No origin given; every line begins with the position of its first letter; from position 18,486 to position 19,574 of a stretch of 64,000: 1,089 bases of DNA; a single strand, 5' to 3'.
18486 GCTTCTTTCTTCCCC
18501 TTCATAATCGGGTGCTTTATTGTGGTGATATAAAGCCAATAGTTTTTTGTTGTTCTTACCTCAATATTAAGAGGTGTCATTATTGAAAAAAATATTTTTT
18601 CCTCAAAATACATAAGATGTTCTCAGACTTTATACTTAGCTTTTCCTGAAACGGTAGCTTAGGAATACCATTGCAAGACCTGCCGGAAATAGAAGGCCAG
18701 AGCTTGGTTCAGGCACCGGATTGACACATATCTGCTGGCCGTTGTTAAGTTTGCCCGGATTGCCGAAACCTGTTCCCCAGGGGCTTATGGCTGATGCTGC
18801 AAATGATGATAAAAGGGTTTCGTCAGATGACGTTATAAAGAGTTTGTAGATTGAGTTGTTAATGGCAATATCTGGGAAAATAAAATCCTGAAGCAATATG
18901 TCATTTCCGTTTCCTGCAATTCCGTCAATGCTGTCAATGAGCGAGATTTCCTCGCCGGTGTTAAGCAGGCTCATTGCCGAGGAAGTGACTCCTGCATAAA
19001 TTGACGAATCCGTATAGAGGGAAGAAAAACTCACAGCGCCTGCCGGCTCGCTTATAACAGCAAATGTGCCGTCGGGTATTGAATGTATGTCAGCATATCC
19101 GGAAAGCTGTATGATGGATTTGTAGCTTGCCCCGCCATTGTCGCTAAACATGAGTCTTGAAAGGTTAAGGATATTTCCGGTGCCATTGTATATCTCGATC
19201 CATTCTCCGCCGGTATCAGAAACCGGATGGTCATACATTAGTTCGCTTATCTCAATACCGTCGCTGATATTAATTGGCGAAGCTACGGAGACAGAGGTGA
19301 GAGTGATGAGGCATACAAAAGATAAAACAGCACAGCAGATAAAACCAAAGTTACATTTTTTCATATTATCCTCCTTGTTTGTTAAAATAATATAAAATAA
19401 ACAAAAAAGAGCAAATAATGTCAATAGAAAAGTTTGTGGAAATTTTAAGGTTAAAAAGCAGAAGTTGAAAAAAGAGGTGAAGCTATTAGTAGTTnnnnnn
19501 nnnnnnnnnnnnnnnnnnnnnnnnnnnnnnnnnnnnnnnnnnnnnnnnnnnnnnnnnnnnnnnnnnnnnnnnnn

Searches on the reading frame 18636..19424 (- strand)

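Call 104: search_protein_families(library=pfam, proteins=[window:18636-19424:-], max_evalue=0.01)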
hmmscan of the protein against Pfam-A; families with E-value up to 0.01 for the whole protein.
window:18636-19424:- (262 aa): 2 families
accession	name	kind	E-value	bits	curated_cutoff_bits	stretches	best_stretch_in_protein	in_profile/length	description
PF00932.25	LTD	-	1.1e-08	35.9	34.3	1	56-163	7-105/109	Lamin Tail Domain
PF07589.16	PEP-CTERM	-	0.0078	16.7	20.7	0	236-261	1-24/24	PEP-CTERM motif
